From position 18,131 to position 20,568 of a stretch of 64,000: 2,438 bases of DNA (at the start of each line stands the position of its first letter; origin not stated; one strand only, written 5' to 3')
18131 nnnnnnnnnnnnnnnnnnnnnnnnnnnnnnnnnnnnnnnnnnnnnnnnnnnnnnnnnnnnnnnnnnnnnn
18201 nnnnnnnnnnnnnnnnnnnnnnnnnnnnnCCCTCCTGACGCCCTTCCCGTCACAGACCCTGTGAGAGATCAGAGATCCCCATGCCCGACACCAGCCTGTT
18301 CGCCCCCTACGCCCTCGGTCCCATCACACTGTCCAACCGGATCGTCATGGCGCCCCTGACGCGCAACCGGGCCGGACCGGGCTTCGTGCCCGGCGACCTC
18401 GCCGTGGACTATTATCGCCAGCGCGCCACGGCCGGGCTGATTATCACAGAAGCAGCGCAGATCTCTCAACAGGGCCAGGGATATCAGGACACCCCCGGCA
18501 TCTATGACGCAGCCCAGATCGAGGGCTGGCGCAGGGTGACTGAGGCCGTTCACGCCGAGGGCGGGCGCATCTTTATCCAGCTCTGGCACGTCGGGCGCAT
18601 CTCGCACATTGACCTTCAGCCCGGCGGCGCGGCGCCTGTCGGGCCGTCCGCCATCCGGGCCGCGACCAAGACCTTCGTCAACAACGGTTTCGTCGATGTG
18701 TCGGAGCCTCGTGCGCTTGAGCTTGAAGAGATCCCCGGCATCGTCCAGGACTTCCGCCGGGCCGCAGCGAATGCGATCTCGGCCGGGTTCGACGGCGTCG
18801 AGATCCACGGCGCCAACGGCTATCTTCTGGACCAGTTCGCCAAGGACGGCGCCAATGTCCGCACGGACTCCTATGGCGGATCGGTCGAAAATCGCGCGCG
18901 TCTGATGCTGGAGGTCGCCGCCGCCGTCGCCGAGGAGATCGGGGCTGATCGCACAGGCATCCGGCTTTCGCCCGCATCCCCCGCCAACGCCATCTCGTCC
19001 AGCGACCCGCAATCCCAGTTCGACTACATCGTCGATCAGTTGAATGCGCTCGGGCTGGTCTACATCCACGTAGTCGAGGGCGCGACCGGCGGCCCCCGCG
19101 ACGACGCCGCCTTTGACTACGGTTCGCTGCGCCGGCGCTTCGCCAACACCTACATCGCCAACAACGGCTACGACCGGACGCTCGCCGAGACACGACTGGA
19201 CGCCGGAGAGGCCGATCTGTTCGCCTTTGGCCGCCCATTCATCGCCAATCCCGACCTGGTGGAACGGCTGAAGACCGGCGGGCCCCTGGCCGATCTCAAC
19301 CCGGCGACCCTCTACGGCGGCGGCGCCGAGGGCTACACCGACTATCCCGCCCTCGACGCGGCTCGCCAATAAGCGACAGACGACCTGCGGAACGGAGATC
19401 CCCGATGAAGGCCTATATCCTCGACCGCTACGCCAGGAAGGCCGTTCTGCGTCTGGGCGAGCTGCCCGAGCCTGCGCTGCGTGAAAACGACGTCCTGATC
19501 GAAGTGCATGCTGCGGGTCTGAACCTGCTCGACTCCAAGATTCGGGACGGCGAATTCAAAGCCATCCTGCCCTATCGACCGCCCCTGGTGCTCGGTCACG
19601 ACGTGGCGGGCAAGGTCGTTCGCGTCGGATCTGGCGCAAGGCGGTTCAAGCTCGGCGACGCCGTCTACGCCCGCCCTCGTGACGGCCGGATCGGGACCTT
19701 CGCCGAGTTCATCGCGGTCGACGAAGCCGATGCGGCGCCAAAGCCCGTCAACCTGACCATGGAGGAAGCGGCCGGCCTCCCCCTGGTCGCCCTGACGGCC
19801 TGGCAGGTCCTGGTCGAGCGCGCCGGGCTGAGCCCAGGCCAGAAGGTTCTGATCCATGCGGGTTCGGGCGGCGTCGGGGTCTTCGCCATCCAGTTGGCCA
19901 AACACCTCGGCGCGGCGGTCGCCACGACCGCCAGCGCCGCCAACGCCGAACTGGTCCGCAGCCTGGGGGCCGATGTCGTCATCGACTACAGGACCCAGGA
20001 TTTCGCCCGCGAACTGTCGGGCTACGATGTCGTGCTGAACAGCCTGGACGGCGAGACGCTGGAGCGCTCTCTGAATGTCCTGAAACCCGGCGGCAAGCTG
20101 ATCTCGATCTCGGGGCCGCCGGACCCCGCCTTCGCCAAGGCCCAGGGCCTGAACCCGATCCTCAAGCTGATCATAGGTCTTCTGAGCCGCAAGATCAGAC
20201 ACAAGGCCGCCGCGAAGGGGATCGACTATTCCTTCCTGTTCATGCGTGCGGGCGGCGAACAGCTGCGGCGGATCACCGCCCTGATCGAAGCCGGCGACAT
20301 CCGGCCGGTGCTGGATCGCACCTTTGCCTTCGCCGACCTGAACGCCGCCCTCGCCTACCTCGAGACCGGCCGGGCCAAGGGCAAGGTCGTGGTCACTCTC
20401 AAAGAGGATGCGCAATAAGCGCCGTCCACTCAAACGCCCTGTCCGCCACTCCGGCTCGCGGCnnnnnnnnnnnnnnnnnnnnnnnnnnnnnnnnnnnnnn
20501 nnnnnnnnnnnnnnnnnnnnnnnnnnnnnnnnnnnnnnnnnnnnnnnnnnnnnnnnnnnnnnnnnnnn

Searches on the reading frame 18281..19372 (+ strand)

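Call 96: search_protein_families(library=pfam, proteins=[window:18281-19372:+], max_evalue=0.00001)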
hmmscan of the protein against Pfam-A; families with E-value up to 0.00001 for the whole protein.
window:18281-19372:+ (363 aa): 1 family
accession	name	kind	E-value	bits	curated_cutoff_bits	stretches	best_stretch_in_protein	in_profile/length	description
PF00724.26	Oxidored_FMN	-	1.3e-82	278.3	27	1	5-334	1-339/342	NADH:flavin oxidoreductase / NADH oxidase family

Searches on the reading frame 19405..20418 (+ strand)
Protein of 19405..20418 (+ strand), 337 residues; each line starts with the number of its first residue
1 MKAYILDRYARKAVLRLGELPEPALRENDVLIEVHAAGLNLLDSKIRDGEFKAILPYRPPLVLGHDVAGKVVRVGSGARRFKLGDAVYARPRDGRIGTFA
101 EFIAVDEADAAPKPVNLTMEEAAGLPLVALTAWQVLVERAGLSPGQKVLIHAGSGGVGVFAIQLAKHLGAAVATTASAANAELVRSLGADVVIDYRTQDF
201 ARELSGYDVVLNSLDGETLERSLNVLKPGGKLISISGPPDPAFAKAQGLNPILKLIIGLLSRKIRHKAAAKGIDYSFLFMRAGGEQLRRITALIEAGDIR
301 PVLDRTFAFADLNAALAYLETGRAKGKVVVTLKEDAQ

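Call 96: search_protein_families(library=pfam, proteins=[window:19405-20418:+], max_evalue=0.00001)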
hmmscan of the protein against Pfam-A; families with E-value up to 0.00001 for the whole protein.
window:19405-20418:+ (337 aa): 3 families
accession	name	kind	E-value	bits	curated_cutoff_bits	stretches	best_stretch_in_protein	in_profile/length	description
PF13602.12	ADH_zinc_N_2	-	1.5e-33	117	27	1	187-330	1-134/134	Zinc-binding dehydrogenase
PF00107.32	ADH_zinc_N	-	1.5e-17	64.2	31.8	1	156-242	1-95/129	Zinc-binding dehydrogenase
PF08240.17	ADH_N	-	4.1e-17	62.8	23.5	1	27-114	2-103/104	Alcohol dehydrogenase GroES-like domain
